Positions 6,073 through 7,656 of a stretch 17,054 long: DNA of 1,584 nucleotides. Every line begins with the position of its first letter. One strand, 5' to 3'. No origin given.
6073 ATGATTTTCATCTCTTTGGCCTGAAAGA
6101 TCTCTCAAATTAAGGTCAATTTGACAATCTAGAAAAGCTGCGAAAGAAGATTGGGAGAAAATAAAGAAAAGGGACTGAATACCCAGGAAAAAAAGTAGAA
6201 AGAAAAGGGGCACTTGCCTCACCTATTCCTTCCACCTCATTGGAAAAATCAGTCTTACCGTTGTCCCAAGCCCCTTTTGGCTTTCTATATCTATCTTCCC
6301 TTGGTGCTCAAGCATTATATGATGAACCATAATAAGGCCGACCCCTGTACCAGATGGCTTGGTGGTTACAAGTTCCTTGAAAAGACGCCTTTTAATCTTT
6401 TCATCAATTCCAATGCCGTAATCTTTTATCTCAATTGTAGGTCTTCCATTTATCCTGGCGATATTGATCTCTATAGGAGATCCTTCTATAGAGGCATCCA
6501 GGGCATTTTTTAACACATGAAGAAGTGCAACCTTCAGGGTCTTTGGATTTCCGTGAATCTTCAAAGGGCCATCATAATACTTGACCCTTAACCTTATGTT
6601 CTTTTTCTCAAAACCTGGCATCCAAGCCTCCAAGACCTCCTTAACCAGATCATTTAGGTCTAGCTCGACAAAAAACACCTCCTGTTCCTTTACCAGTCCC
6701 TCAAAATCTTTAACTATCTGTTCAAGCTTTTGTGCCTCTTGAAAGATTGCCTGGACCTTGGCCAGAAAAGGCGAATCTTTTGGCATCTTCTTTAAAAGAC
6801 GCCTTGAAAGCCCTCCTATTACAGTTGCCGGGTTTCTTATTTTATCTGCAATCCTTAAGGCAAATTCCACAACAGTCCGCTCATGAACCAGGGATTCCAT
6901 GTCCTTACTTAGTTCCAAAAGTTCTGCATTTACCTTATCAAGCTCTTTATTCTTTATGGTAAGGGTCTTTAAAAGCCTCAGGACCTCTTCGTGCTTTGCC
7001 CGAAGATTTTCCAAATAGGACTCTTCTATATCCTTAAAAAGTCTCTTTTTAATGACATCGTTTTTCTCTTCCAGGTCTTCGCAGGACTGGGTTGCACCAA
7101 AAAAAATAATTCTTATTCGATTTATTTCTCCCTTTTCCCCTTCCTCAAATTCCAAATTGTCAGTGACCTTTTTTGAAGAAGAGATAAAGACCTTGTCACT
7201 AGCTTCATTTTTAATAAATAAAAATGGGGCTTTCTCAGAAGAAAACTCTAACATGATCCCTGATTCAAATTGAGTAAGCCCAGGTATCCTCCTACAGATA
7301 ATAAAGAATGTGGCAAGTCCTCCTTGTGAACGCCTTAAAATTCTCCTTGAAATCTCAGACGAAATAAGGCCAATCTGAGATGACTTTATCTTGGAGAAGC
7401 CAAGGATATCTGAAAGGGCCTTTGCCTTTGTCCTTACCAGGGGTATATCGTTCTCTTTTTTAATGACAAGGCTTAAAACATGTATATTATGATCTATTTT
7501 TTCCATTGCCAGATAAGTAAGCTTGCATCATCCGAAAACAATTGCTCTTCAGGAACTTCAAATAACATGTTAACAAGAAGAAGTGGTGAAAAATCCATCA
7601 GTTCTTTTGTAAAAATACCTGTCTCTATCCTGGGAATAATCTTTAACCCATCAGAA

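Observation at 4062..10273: Seven-gene stressosome-type operon with no sigma-factor or partner-switch output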

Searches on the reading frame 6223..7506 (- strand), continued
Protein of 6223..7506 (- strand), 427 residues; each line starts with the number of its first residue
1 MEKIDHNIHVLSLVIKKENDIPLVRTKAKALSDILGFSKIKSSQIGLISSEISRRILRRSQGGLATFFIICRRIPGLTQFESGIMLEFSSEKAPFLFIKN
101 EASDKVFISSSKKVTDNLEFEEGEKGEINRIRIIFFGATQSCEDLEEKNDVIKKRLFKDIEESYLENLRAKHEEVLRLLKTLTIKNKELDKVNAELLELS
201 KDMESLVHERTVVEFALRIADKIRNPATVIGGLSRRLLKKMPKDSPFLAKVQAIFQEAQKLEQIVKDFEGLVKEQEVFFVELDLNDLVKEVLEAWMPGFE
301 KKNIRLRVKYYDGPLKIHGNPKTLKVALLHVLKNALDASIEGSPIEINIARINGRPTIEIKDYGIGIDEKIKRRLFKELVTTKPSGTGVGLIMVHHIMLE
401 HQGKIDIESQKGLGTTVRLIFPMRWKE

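Call 79: fold_search(model_id=the predicted structure, library=pdb)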
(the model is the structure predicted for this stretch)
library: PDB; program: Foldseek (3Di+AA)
matches with E <= 10: 577; with E <= 0.001: 338
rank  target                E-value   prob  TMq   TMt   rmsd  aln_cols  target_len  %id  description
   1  9jfj_A                1.3e-15  1.00  0.33  0.59  19.6       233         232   28  Crystal structure of the cytoplasmic domain of ZraS in ADP-bound form (released 2025-03-26)
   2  9jfj_B                6.3e-15  1.00  0.33  0.59   8.3       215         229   30  Crystal structure of the cytoplasmic domain of ZraS in ADP-bound form (released 2025-03-26)
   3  9jfj_D                1.0e-14  1.00  0.33  0.58   8.3       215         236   30  Crystal structure of the cytoplasmic domain of ZraS in ADP-bound form (released 2025-03-26)
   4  9jfj_C                1.9e-14  1.00  0.34  0.61  20.2       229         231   29  Crystal structure of the cytoplasmic domain of ZraS in ADP-bound form (released 2025-03-26)
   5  9a5d_A                8.6e-14  1.00  0.33  0.23  25.5       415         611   12  Integrative model of WALK-YYCH by crosslinking MS and deep learning (released 2024-09-18)
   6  8vc9_D                1.4e-13  1.00  0.34  0.38  12.7       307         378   20  Hybrid response regulator LvrB from Leptospira / phosphorylated REC form (released 2024-12-18)
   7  8vc9_B                2.6e-13  1.00  0.34  0.38  12.3       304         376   21  Hybrid response regulator LvrB from Leptospira / phosphorylated REC form (released 2024-12-18)
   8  8vc9_A                2.8e-13  1.00  0.33  0.37  12.0       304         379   20  Hybrid response regulator LvrB from Leptospira / phosphorylated REC form (released 2024-12-18)
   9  6rh0_B                6.2e-13  1.00  0.33  0.58  18.2       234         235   22  Revisiting pH-gated conformational switch. Complex HK853-RR468 pH 5.5 (released 2020-02-19)
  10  4jas_A                6.5e-13  1.00  0.32  0.57  17.1       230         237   23  Structural basis of a rationally rewired protein-protein interface (HK853mutant A268V, A271G, T275M, V294T and D297E a (released 2013-09-04)
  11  8vc9_C                8.5e-13  1.00  0.33  0.37  11.7       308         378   20  Hybrid response regulator LvrB from Leptospira / phosphorylated REC form (released 2024-12-18)
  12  6rh7_A                1.2e-12  1.00  0.32  0.56  18.0       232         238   22  Revisiting pH-gated conformational switch. Complex HK853 mutant H260A -RR468 mutant D53A pH 7.5 (released 2020-02-19)
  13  8a6x_B                1.3e-12  1.00  0.33  0.38  19.0       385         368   16  Crystal structure of a chimeric LOV-Histidine kinase SB2F1 (asymmetrical variant, trigonal form with long c axis) (released 2024-01-10)
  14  8vc9_F                1.6e-12  1.00  0.34  0.38  12.8       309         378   20  Hybrid response regulator LvrB from Leptospira / phosphorylated REC form (released 2024-12-18)
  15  4q20_A                1.8e-12  1.00  0.33  0.61  21.0       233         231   23  Crystal structure of a C-terminal part of tyrosine kinase (DivL) from Caulobacter crescentus CB15 at 2.50 A resolution (released 2014-04-23)
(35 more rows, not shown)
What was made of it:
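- Closest known: Pseudo-histidine kinases DivL. Same: Both are among the fold matches of the g5 model (call 79).
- DivL and RetS are among the structural matches (call 79).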

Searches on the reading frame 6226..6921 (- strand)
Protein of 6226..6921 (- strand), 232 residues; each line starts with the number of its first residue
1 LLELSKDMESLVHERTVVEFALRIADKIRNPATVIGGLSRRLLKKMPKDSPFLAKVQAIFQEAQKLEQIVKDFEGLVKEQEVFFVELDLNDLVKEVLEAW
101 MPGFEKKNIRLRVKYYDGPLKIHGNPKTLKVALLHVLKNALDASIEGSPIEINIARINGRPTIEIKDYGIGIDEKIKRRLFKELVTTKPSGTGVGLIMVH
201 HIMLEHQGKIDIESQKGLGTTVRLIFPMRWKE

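Call 72: find_homologous_proteins(query=window:6226-6921:-, max_evalue=1e-10)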
Query seq(232 aa) (232 aa): 6 proteins with E <= 1e-10 among 749 candidates.
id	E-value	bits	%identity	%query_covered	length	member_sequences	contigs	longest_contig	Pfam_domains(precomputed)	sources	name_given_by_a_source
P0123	5.0e-46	175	41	100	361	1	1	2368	PF02518.32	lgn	-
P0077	1.6e-43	167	63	56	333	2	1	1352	-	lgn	-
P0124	7.0e-25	106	45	65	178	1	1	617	PF08448.17,PF02518.32,PF00989.32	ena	-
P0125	9.8e-15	73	28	92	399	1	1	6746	PF02518.32,PF00512.32,PF14501.13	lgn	-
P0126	2.3e-13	68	31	75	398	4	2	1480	PF02518.32,PF00512.32,PF00072.31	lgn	-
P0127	4.3e-12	64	28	95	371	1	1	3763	PF02518.32,PF00512.32,PF00072.31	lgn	-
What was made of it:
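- Tried and rejected: Last word-index homologue search, using only the g5 DHp-CA region: returned only 6 proteins and was uninformative (call 72).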

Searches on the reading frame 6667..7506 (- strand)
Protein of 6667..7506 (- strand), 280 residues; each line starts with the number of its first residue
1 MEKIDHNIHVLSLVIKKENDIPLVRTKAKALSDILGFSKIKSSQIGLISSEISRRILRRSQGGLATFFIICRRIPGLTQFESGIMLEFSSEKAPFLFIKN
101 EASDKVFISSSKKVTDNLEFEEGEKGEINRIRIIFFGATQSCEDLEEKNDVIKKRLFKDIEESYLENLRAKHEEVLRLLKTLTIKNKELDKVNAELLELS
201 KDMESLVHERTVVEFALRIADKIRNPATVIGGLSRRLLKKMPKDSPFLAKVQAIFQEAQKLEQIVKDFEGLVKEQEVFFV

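Call 27: find_homologous_proteins(query=window:6670-7506:-, max_evalue=0.001)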
Query seq(279 aa) (279 aa): 62 proteins with E <= 0.001 among 2983 candidates.
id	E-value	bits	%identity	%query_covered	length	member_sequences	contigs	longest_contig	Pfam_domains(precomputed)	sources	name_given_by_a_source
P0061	2.6e-161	553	96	100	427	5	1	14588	PF02518.32,PF00512.32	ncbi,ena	-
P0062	2.5e-95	337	59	100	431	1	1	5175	PF13581.13,PF02518.32,PF00512.32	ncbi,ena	-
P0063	3.4e-90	320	60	100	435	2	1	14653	PF13581.13,PF02518.32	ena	-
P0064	2.1e-87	311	57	100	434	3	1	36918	PF13581.13,PF02518.32,PF00512.32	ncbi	-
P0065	2.6e-86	307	57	100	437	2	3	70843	PF02518.32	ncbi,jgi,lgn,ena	-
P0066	1.1e-85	305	56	100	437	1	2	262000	PF13581.13,PF02518.32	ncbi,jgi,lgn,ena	-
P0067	1.1e-84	302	55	100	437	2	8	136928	PF02518.32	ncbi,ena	-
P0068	8.4e-84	299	54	100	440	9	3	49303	PF02518.32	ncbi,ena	-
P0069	1.9e-83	298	55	100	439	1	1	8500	PF02518.32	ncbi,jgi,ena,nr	ncbi:MAG: hypothetical protein DSZ23_05825 [Thermodesulfatator sp.]|nr:MAG: hypothetical protein DSZ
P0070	1.9e-83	298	55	100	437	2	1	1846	PF02518.32,PF00512.32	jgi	-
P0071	5.1e-83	296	55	97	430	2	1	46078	PF02518.32,PF00512.32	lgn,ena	-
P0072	1.4e-82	295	54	100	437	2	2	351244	PF13581.13,PF02518.32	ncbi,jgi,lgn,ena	-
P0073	1.8e-82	295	54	100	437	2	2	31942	PF02518.32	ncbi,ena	-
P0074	2.2e-82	294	54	100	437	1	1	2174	PF13581.13,PF02518.32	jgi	jgi:signal transduction histidine kinase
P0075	5.5e-82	293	55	100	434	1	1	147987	PF02518.32,PF00512.32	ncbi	-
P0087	3.7e-67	244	47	100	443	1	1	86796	PF13581.13,PF02518.32,PF00512.32,PF14501.13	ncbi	-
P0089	3.8e-57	212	42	99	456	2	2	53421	PF13581.13,PF02518.32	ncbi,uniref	ncbi:MAG: sensor histidine kinase [Dissulfurimicrobium sp.]|uniref:sensor histidine kinase n=1 Tax=D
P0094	2.6e-47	179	38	99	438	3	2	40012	PF02518.32,PF00512.32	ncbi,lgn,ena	-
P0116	2.8e-39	153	35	98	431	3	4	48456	-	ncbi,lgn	ncbi:MAG: hypothetical protein ACOY4H_09505 [Thermodesulfobacteriota bacterium]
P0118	1.4e-38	151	33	98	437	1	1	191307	-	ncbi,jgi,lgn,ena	-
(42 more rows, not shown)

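Call 28: find_encoding_contigs(protein=P0089, flank=10000, max_places=1)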
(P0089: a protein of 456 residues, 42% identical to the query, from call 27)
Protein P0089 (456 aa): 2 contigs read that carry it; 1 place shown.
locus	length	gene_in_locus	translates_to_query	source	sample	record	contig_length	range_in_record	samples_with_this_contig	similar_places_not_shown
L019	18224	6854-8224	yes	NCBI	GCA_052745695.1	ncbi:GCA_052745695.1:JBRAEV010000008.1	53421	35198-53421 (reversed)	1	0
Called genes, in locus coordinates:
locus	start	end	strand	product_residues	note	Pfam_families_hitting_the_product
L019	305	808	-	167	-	-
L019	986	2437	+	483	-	PF00072:Response_reg, PF00158:Sigma54_activat, PF14532:Sigma54_activ_2, PF07724:AAA_2 (weak), PF00004:AAA (weak), PF07728:AAA_5, PF25601:AAA_lid_14, PF02954:HTH_8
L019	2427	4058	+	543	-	PF25323:6TM_PilS (weak), PF00989:PAS (weak), PF08448:PAS_4, PF13426:PAS_9, PF00512:HisKA, PF02518:HATPase_c, PF14501:HATPase_c_5 (weak)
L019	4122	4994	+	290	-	PF00989:PAS, PF08448:PAS_4, PF13426:PAS_9, PF01740:STAS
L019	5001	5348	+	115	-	PF01740:STAS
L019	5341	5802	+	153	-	PF13581:HATPase_c_2, PF02518:HATPase_c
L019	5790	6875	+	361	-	PF13581:HATPase_c_2, PF02518:HATPase_c (weak)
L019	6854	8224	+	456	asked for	PF02518:HATPase_c, PF13581:HATPase_c_2 (faint)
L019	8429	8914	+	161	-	PF01613:Flavin_Reduct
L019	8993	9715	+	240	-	PF13428:TPR_14 (faint), PF09976:TPR_21, PF13432:TPR_16 (faint), PF13174:TPR_6 (faint), PF14559:TPR_19 (faint), PF07719:TPR_2 (faint)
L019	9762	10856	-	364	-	PF01817:CM_2, PF00800:PDT, PF01842:ACT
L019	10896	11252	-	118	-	PF00376:MerR (weak), PF13411:MerR_1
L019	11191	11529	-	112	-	PF00216:Bac_DNA_binding, PF18291:HU-HIG (weak)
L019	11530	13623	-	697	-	PF03483:B3_4, PF03484:B5, PF17759:tRNA_synthFbeta, PF03147:FDX-ACB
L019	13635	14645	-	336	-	PF02912:Phe_tRNA-synt_N, PF01409:tRNA-synt_2d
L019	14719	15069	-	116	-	PF00453:Ribosomal_L20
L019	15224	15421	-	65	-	PF01632:Ribosomal_L35p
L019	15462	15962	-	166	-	PF05198:IF3_N, PF00707:IF3_C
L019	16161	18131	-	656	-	PF07973:tRNA_SAD, PF00587:tRNA-synt_2b, PF03129:HGTP_anticodon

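Call 29: find_encoding_contigs(protein=P0118, flank=10000, max_places=1)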
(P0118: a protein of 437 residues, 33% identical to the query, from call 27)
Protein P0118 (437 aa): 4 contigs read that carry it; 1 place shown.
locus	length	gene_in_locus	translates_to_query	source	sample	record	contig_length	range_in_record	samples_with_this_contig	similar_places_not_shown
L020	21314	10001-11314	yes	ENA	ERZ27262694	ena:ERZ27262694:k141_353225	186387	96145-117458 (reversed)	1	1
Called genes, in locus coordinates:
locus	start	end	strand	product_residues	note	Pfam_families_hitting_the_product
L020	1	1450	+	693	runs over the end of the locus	PF00149:Metallophos (weak)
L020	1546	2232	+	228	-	PF01865:PhoU_div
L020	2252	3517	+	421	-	PF01384:PHO4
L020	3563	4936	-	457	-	PF00071:Ras (faint), PF00350:Dynamin_N (faint), PF01926:MMR_HSR1, PF02421:FeoB_N, PF00009:GTP_EFTU, PF01926:MMR_HSR1, PF02421:FeoB_N, PF14714:KH_dom-like, +3 more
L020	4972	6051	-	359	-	PF01636:APH, PF02958:EcKL (weak)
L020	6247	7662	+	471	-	PF02219:MTHFR, PF12225:DUF5981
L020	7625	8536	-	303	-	PF00483:NTP_transferase, PF12804:NTP_transf_3, PF25087:GMPPB_C (weak)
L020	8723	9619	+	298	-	PF00989:PAS, PF08448:PAS_4, PF13426:PAS_9, PF01740:STAS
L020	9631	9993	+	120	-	PF01740:STAS, PF13466:STAS_2 (weak)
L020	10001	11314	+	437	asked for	-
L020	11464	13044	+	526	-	PF00117:GATase, PF01174:SNO, PF07685:GATase_3 (faint), PF00977:His_biosynth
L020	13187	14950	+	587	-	PF01268:FTHFS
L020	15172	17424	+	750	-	PF05157:MshEN, PF00437:T2SSE, PF00027:cNMP_binding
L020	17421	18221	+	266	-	PF00535:Glycos_transf_2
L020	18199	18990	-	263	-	PF00535:Glycos_transf_2, PF10111:Glyco_tranf_2_2 (weak), PF13641:Glyco_tranf_2_3, PF02709:Glyco_transf_7C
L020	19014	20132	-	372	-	PF01118:Semialdhyde_dh, PF02774:Semialdhyde_dhC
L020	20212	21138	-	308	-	PF13793:Pribosyltran_N, PF00156:Pribosyltran, PF14572:Pribosyl_synth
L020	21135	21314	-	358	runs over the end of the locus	PF00180:Iso_dh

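Call 30: find_encoding_contigs(protein=P0094, flank=10000, max_places=1)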
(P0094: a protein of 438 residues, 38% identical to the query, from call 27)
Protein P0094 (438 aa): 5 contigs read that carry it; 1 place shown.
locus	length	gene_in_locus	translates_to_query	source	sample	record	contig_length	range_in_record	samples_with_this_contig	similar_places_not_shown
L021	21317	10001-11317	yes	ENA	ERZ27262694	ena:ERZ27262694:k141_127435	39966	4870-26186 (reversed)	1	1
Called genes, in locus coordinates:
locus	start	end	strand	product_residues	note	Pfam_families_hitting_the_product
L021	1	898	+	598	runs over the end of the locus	PF00009:GTP_EFTU, PF01926:MMR_HSR1 (faint), PF03144:GTP_EFTU_D2, PF00679:EFG_C, PF06421:LepA_C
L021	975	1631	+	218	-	PF10502:Peptidase_S26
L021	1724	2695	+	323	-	PF02729:OTCace_N, PF00185:OTCace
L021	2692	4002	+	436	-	PF07969:Amidohydro_3 (faint), PF01979:Amidohydro_1, PF12890:DHOase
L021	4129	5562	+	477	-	PF00072:Response_reg, PF00158:Sigma54_activat, PF14532:Sigma54_activ_2, PF01078:Mg_chelatase (faint), PF07728:AAA_5 (weak), PF25601:AAA_lid_14, PF02954:HTH_8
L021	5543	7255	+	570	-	PF25323:6TM_PilS, PF00989:PAS (weak), PF13596:PAS_10 (weak), PF08448:PAS_4, PF13426:PAS_9, PF00512:HisKA, PF02518:HATPase_c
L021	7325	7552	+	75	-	-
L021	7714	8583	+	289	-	PF00989:PAS, PF08448:PAS_4, PF13188:PAS_8, PF13426:PAS_9, PF01740:STAS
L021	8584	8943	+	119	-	PF01740:STAS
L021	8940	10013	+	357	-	PF13581:HATPase_c_2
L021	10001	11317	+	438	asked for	PF00512:HisKA (faint), PF02518:HATPase_c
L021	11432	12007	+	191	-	PF12797:Fer4_2 (faint), PF13237:Fer4_10 (faint), PF13183:Fer4_8, PF13187:Fer4_9, PF13534:Fer4_17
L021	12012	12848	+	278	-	PF02754:CCG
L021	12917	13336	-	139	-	PF01894:YjbQ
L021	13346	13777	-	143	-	PF13279:4HBT_2, PF03061:4HBT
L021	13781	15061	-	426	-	PF01676:Metalloenzyme, PF10143:PhosphMutase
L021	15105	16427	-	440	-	PF03447:NAD_binding_3, PF00742:Homoserine_dh, PF01842:ACT, PF22629:ACT_AHAS_ss (weak)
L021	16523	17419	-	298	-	PF17827:PrmC_N, PF07669:Eco57I (weak), PF03602:Cons_hypoth95, PF01170:UPF0020 (weak), PF05175:MTS, PF06325:PrmA (weak), PF13847:Methyltransf_31, PF13649:Methyltransf_25, +1 more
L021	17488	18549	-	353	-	PF03462:PCRF, PF00472:RF-1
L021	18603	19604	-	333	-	PF07136:DUF1385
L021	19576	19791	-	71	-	PF01197:Ribosomal_L31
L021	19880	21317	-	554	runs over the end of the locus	PF07498:Rho_N, PF07497:Rho_RNA_bind, PF00006:ATP-synt_ab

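Call 56: find_encoding_contigs(protein=P0087, flank=10000, max_places=1)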
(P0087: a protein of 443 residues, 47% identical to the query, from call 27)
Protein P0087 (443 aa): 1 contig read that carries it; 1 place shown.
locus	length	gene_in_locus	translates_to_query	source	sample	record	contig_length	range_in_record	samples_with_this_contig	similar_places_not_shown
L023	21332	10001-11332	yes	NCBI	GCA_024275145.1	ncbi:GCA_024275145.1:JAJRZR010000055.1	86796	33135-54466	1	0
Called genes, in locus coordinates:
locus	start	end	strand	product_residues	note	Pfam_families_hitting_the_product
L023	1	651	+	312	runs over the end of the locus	PF02775:TPP_enzyme_C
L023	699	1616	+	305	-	PF02729:OTCace_N, PF00185:OTCace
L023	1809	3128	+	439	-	PF01979:Amidohydro_1, PF12890:DHOase, PF07969:Amidohydro_3 (weak)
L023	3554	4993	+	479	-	PF00072:Response_reg, PF00158:Sigma54_activat, PF14532:Sigma54_activ_2, PF25601:AAA_lid_14, PF02954:HTH_8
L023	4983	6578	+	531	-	PF25323:6TM_PilS, PF00989:PAS, PF08448:PAS_4, PF13426:PAS_9, PF00512:HisKA, PF02518:HATPase_c, PF14501:HATPase_c_5 (weak)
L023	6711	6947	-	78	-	-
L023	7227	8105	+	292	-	PF00989:PAS, PF08448:PAS_4, PF13426:PAS_9, PF01740:STAS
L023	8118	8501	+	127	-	PF01740:STAS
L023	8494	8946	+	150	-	PF13581:HATPase_c_2 (weak), PF02518:HATPase_c (weak)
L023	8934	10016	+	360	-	PF13581:HATPase_c_2 (weak), PF07228:SpoIIE (weak)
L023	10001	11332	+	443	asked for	PF00512:HisKA (weak), PF13581:HATPase_c_2 (faint), PF02518:HATPase_c, PF14501:HATPase_c_5 (weak)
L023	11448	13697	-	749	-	PF01136:Peptidase_U32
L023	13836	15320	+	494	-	PF01225:Mur_ligase, PF08245:Mur_ligase_M, PF02875:Mur_ligase_C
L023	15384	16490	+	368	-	PF01702:TGT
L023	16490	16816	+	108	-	PF02699:YajC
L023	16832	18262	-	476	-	PF10396:TrmE_N, PF12631:MnmE_helical, PF03193:RsgA_GTPase (faint), PF01926:MMR_HSR1, PF02421:FeoB_N (weak)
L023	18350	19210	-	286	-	PF14804:Jag_N, PF13083:KH_KhpA-B, PF01424:R3H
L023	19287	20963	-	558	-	PF14849:YidC_periplas, PF02096:60KD_IMP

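Call 57: find_encoding_contigs(protein=P0116, flank=10000, max_places=1)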
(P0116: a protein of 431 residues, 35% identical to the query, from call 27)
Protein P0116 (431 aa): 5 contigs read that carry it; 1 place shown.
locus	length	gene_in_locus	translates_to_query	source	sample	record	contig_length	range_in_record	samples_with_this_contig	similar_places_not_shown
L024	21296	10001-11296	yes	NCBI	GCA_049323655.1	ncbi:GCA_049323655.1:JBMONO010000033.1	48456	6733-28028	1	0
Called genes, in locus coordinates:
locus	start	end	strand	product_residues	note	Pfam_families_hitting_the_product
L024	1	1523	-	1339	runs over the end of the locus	-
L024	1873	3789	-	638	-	PF03453:MoeA_N, PF00994:MoCF_biosynth, PF12974:Phosphonate-bd (faint), PF03454:MoeA_C, PF12727:PBP_like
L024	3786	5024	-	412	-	PF03453:MoeA_N, PF00994:MoCF_biosynth, PF03454:MoeA_C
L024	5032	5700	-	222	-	PF03205:MobB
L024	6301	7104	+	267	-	PF02634:FdhD-NarQ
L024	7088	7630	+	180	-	PF03692:CxxCxxCC (weak)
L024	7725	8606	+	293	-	PF00989:PAS, PF08448:PAS_4, PF13426:PAS_9, PF01740:STAS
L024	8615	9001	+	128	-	PF01740:STAS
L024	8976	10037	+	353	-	PF13581:HATPase_c_2 (faint)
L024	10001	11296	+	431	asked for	-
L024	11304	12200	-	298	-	PF01297:ZnuA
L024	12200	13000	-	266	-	PF05036:SPOR, PF00877:NLPC_P60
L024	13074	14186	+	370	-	PF01636:APH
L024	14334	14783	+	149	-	PF04773:FecR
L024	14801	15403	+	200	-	PF00691:OmpA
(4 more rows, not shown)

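Call 93: search_protein_representatives(protein=window:6667-7506:-)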
Query: 280 residues. Proteins with E-value up to 0.001 (for the whole library): 207; up to 1e-10: 52; up to 1e-30: 20. The best 150 are listed.
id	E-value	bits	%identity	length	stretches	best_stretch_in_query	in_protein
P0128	1.1e-62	228.1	46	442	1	3-279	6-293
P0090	2.6e-55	204.0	44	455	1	6-279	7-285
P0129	2.3e-48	181.2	42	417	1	15-278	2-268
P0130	1.1e-46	175.8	41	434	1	4-280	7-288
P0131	1.5e-46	175.2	41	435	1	5-272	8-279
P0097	2.8e-46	174.4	40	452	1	7-275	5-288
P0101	1.7e-45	171.8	41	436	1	3-280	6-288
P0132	1.9e-45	171.6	38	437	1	7-272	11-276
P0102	1.8e-44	168.4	37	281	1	4-276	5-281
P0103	5.0e-44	167.0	38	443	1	5-275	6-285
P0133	6.3e-44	166.7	39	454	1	5-278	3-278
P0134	8.5e-42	159.7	40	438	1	6-279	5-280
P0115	3.2e-40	154.5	37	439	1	8-276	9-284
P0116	6.5e-40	153.5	36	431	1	7-276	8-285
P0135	1.3e-39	152.6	36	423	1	1-276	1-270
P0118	3.0e-39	151.4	42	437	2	146-278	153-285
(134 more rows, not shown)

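Call 95: find_encoding_contigs(protein=P0135, flank=8000, max_places=2)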
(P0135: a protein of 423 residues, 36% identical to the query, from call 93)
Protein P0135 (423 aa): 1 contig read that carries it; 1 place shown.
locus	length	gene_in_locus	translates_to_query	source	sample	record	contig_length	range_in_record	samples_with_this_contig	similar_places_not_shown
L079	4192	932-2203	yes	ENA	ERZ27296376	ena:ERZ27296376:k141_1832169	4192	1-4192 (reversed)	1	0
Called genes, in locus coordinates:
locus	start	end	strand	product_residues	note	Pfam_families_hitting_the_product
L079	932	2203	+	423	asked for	PF00512:HisKA (weak), PF02518:HATPase_c, PF13581:HATPase_c_2 (weak)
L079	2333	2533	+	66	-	PF00313:CSD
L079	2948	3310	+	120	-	-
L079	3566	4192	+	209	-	?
